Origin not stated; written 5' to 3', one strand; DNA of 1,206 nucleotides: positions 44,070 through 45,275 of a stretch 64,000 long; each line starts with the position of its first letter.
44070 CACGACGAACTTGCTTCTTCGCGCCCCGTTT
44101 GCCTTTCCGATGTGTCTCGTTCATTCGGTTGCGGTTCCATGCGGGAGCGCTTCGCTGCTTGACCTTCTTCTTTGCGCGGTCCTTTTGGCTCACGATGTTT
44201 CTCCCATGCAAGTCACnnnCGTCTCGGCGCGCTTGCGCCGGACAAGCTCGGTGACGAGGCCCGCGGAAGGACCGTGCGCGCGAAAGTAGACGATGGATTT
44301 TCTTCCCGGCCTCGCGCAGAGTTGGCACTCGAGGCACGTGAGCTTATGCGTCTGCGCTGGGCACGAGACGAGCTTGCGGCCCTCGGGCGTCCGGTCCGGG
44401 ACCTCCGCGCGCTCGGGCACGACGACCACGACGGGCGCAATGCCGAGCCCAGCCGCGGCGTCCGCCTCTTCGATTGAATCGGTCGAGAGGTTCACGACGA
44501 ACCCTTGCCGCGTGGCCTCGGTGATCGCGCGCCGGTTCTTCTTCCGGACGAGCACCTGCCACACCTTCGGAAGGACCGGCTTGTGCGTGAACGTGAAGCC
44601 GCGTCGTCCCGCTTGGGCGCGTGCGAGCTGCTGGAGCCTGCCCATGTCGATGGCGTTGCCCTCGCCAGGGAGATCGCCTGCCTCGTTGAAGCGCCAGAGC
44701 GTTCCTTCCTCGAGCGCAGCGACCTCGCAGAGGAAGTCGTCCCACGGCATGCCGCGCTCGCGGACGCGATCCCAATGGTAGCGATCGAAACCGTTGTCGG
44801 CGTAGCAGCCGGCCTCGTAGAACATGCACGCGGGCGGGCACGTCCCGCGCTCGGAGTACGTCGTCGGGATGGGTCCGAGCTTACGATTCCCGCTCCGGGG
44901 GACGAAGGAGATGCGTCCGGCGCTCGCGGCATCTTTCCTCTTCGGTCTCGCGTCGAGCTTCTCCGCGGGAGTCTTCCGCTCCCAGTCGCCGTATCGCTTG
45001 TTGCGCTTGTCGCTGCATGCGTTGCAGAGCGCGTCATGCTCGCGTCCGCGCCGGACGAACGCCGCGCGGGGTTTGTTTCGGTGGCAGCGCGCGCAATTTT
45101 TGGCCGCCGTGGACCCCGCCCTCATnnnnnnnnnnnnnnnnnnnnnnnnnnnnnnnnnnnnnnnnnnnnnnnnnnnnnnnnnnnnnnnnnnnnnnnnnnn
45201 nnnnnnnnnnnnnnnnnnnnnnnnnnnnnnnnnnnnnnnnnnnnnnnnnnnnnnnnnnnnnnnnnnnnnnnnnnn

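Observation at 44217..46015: HDAC-family deacetylase co-transcribed with a zinc-finger protein, plus lysine-rich proteins elsewhere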

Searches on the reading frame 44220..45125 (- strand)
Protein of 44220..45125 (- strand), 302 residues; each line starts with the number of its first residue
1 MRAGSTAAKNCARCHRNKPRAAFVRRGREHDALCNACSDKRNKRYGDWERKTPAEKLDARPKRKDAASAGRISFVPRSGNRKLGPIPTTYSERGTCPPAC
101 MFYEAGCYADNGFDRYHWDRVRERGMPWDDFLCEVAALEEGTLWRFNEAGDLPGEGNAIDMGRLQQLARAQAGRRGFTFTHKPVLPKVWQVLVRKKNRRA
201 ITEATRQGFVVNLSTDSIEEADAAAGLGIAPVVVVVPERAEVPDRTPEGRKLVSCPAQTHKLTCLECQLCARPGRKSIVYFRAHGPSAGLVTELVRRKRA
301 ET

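Call 3: search_protein_families(library=pfam, proteins=[window:44220-45125:-], max_evalue=0.01)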
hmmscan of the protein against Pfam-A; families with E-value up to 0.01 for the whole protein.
seq(302 aa): 1 family
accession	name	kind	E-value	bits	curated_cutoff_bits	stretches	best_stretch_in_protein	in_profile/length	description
PF23872.1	DUF7227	-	1.1e-72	244.7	27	1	74-291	5-217/223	Domain of unknown function (DUF7227)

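Call 4: search_protein_families(library=ncbifam, proteins=[window:44220-45125:-], max_evalue=0.01)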
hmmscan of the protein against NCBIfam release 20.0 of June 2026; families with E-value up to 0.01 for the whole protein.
seq(302 aa): 0 families

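Call 5: search_protein_families(library=phrogs, proteins=[window:44220-45125:-], max_evalue=0.01)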
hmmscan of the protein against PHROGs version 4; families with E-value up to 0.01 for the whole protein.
seq(302 aa): 3 families
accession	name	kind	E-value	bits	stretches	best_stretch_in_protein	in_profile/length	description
phrog_2554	-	unknown function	7.3e-40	138.4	1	77-291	312-519/529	-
phrog_1035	-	DNA, RNA and nucleotide metabolism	0.001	20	1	6-152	61-116/271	endonuclease VII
phrog_13867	-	unknown function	0.0078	17.5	0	260-280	4-24/42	-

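Call 8: search_dna_similar(query=window:44220-45125:-, collection=phages, mode=protein, max_rows=30)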
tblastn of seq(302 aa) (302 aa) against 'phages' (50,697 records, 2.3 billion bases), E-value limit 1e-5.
Records with a match: 184; places in all: 184; records where one place covers at least 80% of the query: 8.
Best place of each record, by identity: <60% 184.
By first word of the organism name: Pseudomonas 166; Prochlorococcus 6; Synechococcus 2; Cyanophage 2; Tunturiibacter 2; Phage 1; Roseobacter 1; Pectobacterium 1; Curvibacter 1; Tiamatvirus 1; and 1 more.
By host as written in the record: Pseudomonas aeruginosa 47; Pseudomonas aeruginosa PAO1 25; Pseudomonas syringae pv. actinidiae 16; Pseudomonas aeruginosa PAK 10; - 9; Pseudomonas putida KT2440 and Paw85 5; Pseudomonas sp. 3; Pseudomonas syringae 3; and 44 more.
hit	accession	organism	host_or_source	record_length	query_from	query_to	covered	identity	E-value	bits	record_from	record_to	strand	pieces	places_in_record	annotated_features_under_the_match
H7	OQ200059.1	Pseudomonas phage vB_PaeM_B55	Pseudomonas aeruginosa B55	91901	15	296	93%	38.3%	7e-45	168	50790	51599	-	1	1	hypothetical protein (x2)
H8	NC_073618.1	Pseudomonas phage vB_PaeM_B55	Pseudomonas aeruginosa B55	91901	15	296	93%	38.3%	7e-45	168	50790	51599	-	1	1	hypothetical protein (x2)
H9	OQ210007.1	Pseudomonas phage MK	Pseudomonas aeruginosa Paer36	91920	15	296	93%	38.3%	7e-45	168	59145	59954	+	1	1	hypothetical protein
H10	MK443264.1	Pseudomonas phage ITTPL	Pseudomonas aeruginosa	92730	15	296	93%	38.3%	7e-45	168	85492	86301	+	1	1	hypothetical protein (x2)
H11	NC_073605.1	Pseudomonas phage ITTPL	Pseudomonas aeruginosa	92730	15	296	93%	38.3%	7e-45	168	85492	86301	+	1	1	hypothetical protein (x2)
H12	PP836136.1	Pseudomonas phage GEC_PNG3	Pseudomonas aeruginosa 573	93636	15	296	93%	38.3%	7e-45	168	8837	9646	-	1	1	hypothetical protein (x2)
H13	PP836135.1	Pseudomonas phage GEC_MRC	Pseudomonas aeruginosa 573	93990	15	296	93%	38.3%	7e-45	168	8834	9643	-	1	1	hypothetical protein (x2)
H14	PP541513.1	Pseudomonas phage IQPL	Pseudomonas aeruginosa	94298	15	296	93%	38.3%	7e-45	168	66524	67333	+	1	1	hypothetical protein (x2)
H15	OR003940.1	Phage DSL-LC05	Gammaproteobacteria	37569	71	297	75%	45.5%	2e-42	161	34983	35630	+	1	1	hypothetical protein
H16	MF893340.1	Pseudomonas phage PPSC2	Pseudomonas fluorescens SA1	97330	60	296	78%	41.4%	3e-42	160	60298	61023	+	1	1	hypothetical protein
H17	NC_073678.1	Pseudomonas phage PPSC2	Pseudomonas fluorescens SA1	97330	60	296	78%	41.4%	3e-42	160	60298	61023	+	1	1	hypothetical protein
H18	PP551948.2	Pseudomonas phage UNO-G1W1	Pseudomonas fluorescens Migula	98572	78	297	73%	43.9%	2e-39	152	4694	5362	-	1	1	hypothetical protein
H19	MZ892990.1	Roseobacter phage CRP-345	Rhodobacteraceae bacterium FZCC0042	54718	77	287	70%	45.3%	6e-45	168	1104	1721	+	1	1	hypothetical protein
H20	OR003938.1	Synechococcus phage DSL-LC03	Synechococcus sp.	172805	73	295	74%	42.5%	4e-44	166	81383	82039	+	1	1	hypothetical protein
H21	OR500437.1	Pseudomonas phage vB_PF_Y1-MI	Pseudomonas fluorescens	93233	76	296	73%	42.9%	2e-43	164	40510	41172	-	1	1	hypothetical protein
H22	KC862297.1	Pseudomonas phage PAK_P1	Pseudomonas aeruginosa PAK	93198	76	296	73%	42.9%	7e-45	168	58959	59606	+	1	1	hypothetical protein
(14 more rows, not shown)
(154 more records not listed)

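Call 10: search_solved_structures(query=window:44220-45125:-, max_evalue=1, show_alignments=2)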
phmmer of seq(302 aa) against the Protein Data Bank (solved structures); distinct sequences matched with E-value up to 1: 0.

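Call 25: find_homologous_proteins(query=window:44220-45125:-, max_evalue=0.00001)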
Query seq(302 aa) (302 aa): 908 proteins with E <= 0.00001 among 7718 candidates; the best 120 are listed.
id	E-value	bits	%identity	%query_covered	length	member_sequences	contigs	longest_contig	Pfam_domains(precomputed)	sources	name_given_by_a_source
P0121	9.2e-206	700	100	100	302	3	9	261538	PF23872.2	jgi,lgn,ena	-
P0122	4.0e-166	570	81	99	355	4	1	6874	PF23872.2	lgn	-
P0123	6.8e-149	513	89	82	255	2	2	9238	PF23872.2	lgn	-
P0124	1.4e-102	361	59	98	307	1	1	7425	PF23872.2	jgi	jgi:hypothetical protein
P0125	3.1e-101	357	58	98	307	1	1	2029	PF23872.2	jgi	jgi:hypothetical protein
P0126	1.4e-100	355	58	97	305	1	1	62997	PF23872.2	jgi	jgi:hypothetical protein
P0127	2.8e-100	354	59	96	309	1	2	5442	PF23872.2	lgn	-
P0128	1.1e-99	352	60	98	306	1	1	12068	PF23872.2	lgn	-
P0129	1.4e-95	338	57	97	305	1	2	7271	PF23872.2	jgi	-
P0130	6.4e-95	336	58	97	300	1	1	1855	PF23872.2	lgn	-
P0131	8.5e-85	303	51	97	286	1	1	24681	PF23872.2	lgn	-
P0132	1.1e-83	299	53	97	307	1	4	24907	PF23872.2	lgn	-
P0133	2.6e-81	291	51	96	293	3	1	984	PF23872.2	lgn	-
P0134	2.9e-81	291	49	99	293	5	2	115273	PF23872.2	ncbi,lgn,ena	-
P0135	1.1e-80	289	51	96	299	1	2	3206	PF23872.2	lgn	-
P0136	3.3e-80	288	49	97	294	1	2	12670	PF23872.2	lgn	-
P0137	1.0e-79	286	50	96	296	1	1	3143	PF23872.2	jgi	jgi:hypothetical protein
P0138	2.0e-79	285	52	96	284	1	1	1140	PF23872.2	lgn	-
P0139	9.9e-79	283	52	96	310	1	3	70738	PF23872.2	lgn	-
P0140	2.1e-78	282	51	97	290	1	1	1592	PF23872.2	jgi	-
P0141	3.7e-78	281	47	98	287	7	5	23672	PF23872.2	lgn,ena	-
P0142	3.2e-77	278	52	82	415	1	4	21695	PF23872.2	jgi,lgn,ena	jgi:hypothetical protein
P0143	3.2e-76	275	50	98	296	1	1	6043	PF23872.2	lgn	-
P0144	3.3e-76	275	48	95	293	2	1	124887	PF23872.2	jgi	jgi:hypothetical protein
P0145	6.1e-76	274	49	97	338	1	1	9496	PF23872.2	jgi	jgi:hypothetical protein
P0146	1.6e-75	272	47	97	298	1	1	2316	PF23872.2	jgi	jgi:hypothetical protein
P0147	3.4e-75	271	46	96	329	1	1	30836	PF23872.2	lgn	-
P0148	4.5e-75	271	56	81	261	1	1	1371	PF23872.2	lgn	-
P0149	4.7e-75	271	49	96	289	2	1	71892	PF23872.2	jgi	jgi:hypothetical protein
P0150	6.5e-75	270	48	98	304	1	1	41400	PF23872.2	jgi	jgi:hypothetical protein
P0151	6.7e-75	270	48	96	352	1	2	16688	PF23872.2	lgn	-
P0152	6.9e-75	270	48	97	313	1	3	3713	PF23872.2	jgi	-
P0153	1.1e-74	270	47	97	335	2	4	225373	PF23872.2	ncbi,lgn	-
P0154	1.4e-74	269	52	86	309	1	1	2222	PF23872.2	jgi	jgi:hypothetical protein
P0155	1.9e-74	269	48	94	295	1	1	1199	PF23872.2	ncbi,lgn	-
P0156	2.3e-74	269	49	99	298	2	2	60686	PF23872.2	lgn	-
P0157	3.1e-74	268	48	99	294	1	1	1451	PF23872.2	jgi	jgi:hypothetical protein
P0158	3.5e-74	268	48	97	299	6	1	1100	PF23872.2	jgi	jgi:hypothetical protein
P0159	9.2e-74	267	47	99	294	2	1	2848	PF23872.2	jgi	-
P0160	1.0e-73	266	51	88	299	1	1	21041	PF23872.2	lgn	-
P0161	1.1e-73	266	47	96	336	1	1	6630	PF23872.2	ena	-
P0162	1.5e-73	266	49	97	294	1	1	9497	PF23872.2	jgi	jgi:hypothetical protein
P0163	1.6e-73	266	48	96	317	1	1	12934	PF23872.2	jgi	-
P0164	1.8e-73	266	46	97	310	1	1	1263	PF23872.2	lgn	-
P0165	2.2e-73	265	48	97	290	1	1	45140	PF23872.2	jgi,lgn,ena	-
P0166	3.2e-73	265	47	97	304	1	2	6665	PF23872.2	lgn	-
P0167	3.4e-73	265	48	99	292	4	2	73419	PF23872.2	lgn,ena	-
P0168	3.5e-73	265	48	95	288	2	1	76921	PF23872.2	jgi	jgi:hypothetical protein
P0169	4.0e-73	265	48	97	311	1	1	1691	PF23872.2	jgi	-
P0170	1.9e-72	262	50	98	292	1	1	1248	PF23872.2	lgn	-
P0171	1.9e-72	262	54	85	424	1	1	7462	PF23872.2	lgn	-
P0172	2.9e-72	262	47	96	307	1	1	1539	PF23872.2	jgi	jgi:hypothetical protein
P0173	3.9e-72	261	47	96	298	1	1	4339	PF23872.2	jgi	jgi:hypothetical protein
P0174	4.6e-72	261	45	98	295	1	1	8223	PF23872.2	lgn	-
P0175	8.8e-72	260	49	98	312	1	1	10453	PF23872.2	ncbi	-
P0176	1.2e-71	260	51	89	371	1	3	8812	PF23872.2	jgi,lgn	jgi:hypothetical protein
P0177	1.2e-71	260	47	96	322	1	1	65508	PF23872.2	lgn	-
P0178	1.7e-71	259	47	92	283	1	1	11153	PF23872.2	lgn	-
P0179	2.1e-71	259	49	96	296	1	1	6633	PF23872.2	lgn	-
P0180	2.3e-71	259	47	96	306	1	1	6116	PF23872.2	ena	-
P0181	3.4e-71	258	51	86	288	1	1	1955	PF23872.2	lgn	-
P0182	3.4e-71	258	43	98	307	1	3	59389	PF23872.2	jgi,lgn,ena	-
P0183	3.8e-71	258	45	96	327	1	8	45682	PF23872.2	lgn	-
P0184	3.8e-71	258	48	97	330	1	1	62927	PF23872.2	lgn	-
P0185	8.8e-71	257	47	97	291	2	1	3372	PF23872.2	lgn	-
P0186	1.6e-70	256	47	96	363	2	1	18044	PF23872.2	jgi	jgi:hypothetical protein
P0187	1.7e-70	256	46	96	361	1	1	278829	PF23872.2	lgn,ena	-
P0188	1.8e-70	256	45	100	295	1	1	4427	PF23872.2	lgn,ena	-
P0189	1.9e-70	256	47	97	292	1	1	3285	PF23872.2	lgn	-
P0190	2.1e-70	256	45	99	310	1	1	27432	PF23872.2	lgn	-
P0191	2.1e-70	256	48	97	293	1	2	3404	PF23872.2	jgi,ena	-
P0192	2.1e-70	256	47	96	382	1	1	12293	PF23872.2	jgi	jgi:hypothetical protein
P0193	2.6e-70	255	48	97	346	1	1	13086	PF23872.2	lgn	-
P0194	3.2e-70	255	50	85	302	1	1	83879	PF23872.2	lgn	-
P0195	4.3e-70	255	48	89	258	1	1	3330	PF23872.2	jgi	jgi:hypothetical protein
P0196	4.6e-70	254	47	97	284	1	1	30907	PF23872.2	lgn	-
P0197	5.1e-70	254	47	97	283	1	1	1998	PF23872.2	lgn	-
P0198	7.6e-70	254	46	96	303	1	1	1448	PF23872.2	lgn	-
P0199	8.8e-70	254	47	99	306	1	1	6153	PF23872.2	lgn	-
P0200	1.0e-69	253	50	85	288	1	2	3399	PF23872.2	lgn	-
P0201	1.4e-69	253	45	99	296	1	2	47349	PF23872.2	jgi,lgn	jgi:hypothetical protein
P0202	1.6e-69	253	47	97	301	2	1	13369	PF23872.2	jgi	jgi:hypothetical protein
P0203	1.9e-69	252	48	97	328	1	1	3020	PF23872.2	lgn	-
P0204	3.1e-69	252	47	95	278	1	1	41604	PF23872.2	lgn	-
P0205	4.2e-69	251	47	97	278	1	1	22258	PF23872.2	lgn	-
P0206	5.1e-69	251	46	97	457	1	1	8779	PF23872.2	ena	-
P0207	6.7e-69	251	49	85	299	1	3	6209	PF23872.2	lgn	-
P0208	7.6e-69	250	44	96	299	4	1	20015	PF23872.2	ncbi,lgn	-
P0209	8.3e-69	250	47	94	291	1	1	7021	PF23872.2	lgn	-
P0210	9.7e-69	250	44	97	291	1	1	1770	PF23872.2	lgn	-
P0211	1.4e-68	250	45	97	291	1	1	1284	PF23872.2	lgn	-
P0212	1.5e-68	249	45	96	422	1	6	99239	PF23872.2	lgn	-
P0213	2.4e-68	249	46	96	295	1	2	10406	PF23872.2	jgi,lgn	jgi:hypothetical protein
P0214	3.0e-68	249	51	80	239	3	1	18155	PF23872.2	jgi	jgi:hypothetical protein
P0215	3.0e-68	249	47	97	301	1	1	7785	PF23872.2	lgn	-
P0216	6.6e-68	247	51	82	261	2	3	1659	PF23872.2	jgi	jgi:hypothetical protein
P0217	7.3e-68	247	46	96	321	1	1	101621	PF23872.2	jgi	jgi:hypothetical protein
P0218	1.3e-67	246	54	76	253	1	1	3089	PF23872.2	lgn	-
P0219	1.3e-67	246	47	97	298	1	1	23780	PF23872.2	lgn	-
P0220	1.4e-67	246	53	76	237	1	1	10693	PF23872.2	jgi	jgi:hypothetical protein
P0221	1.5e-67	246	45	97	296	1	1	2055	PF23872.2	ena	-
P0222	1.8e-67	246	45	97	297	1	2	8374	PF23872.2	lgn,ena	-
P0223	2.2e-67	246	49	85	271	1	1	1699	PF23872.2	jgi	jgi:hypothetical protein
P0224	2.6e-67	245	45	95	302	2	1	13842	PF23872.2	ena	-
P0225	2.7e-67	245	47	92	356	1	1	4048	PF23872.2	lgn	-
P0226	3.5e-67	245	51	75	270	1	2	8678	PF23872.2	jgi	jgi:hypothetical protein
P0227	4.3e-67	245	45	99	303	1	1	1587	PF23872.2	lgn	-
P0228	4.5e-67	245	45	96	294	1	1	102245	PF23872.2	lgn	-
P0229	5.5e-67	244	46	99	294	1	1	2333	PF23872.2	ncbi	-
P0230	6.3e-67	244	47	85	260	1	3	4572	PF23872.2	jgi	-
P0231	9.9e-67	244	45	97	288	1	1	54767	PF23872.2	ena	-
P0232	1.6e-66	243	45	99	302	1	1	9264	PF23872.2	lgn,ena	-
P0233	1.6e-66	243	49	79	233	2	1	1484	PF23872.2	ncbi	-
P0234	1.7e-66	243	45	97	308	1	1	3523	PF23872.2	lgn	-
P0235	2.0e-66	243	46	92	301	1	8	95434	PF23872.2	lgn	-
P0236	2.9e-66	242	45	97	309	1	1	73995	PF23872.2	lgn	-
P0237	3.2e-66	242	46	97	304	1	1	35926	PF23872.2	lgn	-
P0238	3.2e-66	242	43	98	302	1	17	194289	PF23872.2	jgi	jgi:hypothetical protein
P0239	4.1e-66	242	48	97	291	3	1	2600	PF23872.2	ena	-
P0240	5.5e-66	241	46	97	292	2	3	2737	PF23872.2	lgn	-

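Call 28: get_annotated_region(hit=H22, flank=5000)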
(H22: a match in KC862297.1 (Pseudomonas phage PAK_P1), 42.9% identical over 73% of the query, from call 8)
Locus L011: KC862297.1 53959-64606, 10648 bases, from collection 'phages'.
description: Pseudomonas phage PAK_P1, complete genome.
organism: Pseudomonas phage PAK_P1 (NCBI taxid 743813)
taxonomy: Viruses; Duplodnaviria; Heunggongvirae; Uroviricota; Caudoviricetes; Pakpunavirus; Pakpunavirus PAKP1
host: Pseudomonas aeruginosa PAK; source: sewage water; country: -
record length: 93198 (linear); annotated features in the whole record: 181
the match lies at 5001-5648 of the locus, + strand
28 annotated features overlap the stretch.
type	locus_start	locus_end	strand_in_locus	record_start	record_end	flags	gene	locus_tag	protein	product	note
CDS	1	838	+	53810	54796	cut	-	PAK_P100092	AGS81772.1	hypothetical protein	-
CDS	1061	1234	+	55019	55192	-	-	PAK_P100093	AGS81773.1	hypothetical protein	-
CDS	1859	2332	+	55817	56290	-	-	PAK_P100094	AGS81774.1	hypothetical protein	-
CDS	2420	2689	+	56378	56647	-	-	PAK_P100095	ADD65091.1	hypothetical protein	-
CDS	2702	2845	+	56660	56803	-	-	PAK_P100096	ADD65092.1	hypothetical protein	-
CDS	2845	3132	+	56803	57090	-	-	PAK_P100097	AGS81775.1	hypothetical protein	-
CDS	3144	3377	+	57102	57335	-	-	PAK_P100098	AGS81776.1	hypothetical protein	-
CDS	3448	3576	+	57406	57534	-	-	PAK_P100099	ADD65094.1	hypothetical protein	-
CDS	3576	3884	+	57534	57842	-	-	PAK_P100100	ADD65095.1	hypothetical protein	-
CDS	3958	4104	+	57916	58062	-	-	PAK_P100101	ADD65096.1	hypothetical protein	-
CDS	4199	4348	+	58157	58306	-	-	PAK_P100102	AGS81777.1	hypothetical protein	-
CDS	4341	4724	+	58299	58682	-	-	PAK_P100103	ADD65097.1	hypothetical protein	-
CDS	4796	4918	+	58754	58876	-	-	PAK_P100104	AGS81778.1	hypothetical protein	-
CDS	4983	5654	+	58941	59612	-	-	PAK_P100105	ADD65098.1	hypothetical protein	-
CDS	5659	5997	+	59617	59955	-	-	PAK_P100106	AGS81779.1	hypothetical protein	-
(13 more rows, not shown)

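Call 32: predict_structure(alignment_id=A1)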
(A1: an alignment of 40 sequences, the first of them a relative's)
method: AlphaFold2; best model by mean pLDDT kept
length: 302 residues; sequences in the alignment: 40
mean_pLDDT: 93.6   pTM: 0.87
mean pLDDT of the five models: 93.6, 92.9, 92.9, 92.7, 92.4
residues with pLDDT >= 90: 249; 70-90: 47; 50-70: 3; < 50: 3
segments of 3 or more residues with pLDDT < 50: 1-3
pLDDT, mean of each block of 10 residues (from residue 1): 66 91 93 91 85 92 93 97 97 96 89 92 98 98 97 97 98 98 90 96 98 97 98 96 98 95 97 98 90 90 77
secondary structure, 60 per line:
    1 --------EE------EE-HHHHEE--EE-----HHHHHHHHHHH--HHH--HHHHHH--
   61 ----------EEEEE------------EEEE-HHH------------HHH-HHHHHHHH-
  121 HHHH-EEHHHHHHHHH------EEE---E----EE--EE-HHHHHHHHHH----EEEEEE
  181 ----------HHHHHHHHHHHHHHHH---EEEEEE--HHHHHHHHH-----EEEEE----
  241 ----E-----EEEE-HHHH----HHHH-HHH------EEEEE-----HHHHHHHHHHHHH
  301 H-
elements in order: H20-23 H35-45 H53-58 E71-75 E88-91 H112-119 H121-124 H128-136 E143-145 H161-170 E175-180 H191-206 E210-215 H218-226 E232-236 E251-254 H256-259 H264-267 E278-282 H288-301

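Call 55: find_encoding_contigs(protein=P0123, flank=6000, max_places=2)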
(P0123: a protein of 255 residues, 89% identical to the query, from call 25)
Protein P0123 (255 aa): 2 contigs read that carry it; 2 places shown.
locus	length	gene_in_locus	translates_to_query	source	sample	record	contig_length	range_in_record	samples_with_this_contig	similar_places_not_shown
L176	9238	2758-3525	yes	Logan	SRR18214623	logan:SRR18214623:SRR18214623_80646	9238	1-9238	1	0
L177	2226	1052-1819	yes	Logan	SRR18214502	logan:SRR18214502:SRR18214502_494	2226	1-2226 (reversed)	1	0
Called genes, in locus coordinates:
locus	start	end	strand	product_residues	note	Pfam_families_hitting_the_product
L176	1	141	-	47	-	?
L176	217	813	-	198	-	-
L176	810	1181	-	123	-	-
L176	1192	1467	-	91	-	-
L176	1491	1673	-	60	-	-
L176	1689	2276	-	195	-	PF00588:SpoU_methylase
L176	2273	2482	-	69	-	-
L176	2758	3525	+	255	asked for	PF23872:DUF7227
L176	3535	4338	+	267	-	-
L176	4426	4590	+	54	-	-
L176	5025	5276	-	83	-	-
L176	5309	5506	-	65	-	-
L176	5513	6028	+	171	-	-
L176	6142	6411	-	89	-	-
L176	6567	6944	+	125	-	-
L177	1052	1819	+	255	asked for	PF23872:DUF7227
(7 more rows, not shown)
